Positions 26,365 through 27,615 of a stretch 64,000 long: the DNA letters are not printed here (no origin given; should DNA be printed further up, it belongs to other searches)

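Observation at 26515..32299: Tandemly duplicated two-gene module: cytosolic 4xCys-pair zinc-ribbon/wHTH protein translationally coupled to a processive membrane GT2 synthase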

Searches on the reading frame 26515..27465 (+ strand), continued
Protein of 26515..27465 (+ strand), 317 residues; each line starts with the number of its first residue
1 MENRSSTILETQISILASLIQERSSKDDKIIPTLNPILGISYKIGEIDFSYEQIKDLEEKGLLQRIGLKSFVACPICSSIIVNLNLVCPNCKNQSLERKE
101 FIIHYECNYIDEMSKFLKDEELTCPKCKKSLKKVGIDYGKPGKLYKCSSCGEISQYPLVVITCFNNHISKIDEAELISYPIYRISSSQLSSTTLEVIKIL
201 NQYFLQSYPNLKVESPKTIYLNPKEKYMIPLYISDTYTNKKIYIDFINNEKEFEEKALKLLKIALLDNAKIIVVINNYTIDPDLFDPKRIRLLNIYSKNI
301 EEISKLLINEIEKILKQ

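Call 82: search_protein_families(library=pfam, proteins=[L022:586-1560:+, L034:3962-4879:+, L072:4606-5286:+], max_evalue=0.01)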
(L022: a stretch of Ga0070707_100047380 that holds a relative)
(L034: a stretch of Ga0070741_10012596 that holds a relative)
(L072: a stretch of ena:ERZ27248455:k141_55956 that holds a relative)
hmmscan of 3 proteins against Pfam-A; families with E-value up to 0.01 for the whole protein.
L022:586-1560:+ (325 aa): 1 family
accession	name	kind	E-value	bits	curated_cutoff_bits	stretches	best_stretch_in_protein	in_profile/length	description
PF00072.30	Response_reg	-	4.4e-16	59.5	30.2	1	17-136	1-111/111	Response regulator receiver domain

L034:3962-4879:+ (306 aa): 1 family
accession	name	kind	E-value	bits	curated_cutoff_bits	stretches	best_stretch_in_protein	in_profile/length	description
PF00072.30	Response_reg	-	5.9e-15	55.8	30.2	1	13-132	1-110/111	Response regulator receiver domain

L072:4606-5286:+ (227 aa): 15 families
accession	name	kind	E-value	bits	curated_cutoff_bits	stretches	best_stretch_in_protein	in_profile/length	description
PF00071.28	Ras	-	5.6e-31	107.7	21.6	2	9-106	2-99/162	Ras family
PF08477.19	Roc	-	8e-14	52.3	27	1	9-107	2-105/119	Ras of Complex, Roc, domain of DAPkinase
PF13240.11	Zn_Ribbon_1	-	2.4e-07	30.8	25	1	118-139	2-23/23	zinc-ribbon domain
PF12773.13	DZR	-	7.7e-06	26.4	27.3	1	113-136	22-45/45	Double zinc ribbon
PF13248.11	Zn_ribbon_3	-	1.3e-05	24.9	27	1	115-139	2-26/26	zinc-ribbon domain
PF18912.6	DZR_2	-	0.0002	21.6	27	1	114-140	20-47/56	Double zinc ribbon domain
PF01926.29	MMR_HSR1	-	0.00022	21.7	21.9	1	9-65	2-58/113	50S ribosome-binding GTPase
PF14803.11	Zn_ribbon_Nudix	-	0.00097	19.4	25.6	0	130-144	1-15/34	Nudix N-terminal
PF09297.16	Zn_ribbon_NUD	-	0.00098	19.2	24.8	0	131-142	5-16/32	NADH pyrophosphatase zinc ribbon domain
PF24859.1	FdhE_central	-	0.0022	18.5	27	0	131-149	1-19/39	FdhE, central domain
PF17032.10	Zn_ribbon_15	-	0.0033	18.6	28.9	1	105-136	51-73/73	zinc-ribbon family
PF10571.15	UPF0547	-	0.004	17.7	29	1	116-136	1-21/26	Uncharacterised protein family UPF0547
PF22747.2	Zn_ribbon_DUF2089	-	0.0049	17.4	27.6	0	118-127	1-10/32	DUF2089 zinc ribbon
PF05810.19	NinF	-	0.0069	16.7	27.5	0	118-128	2-12/25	NinF protein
PF02421.24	FeoB_N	-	0.0076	16.2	27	0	8-64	2-56/156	Ferrous iron transport protein B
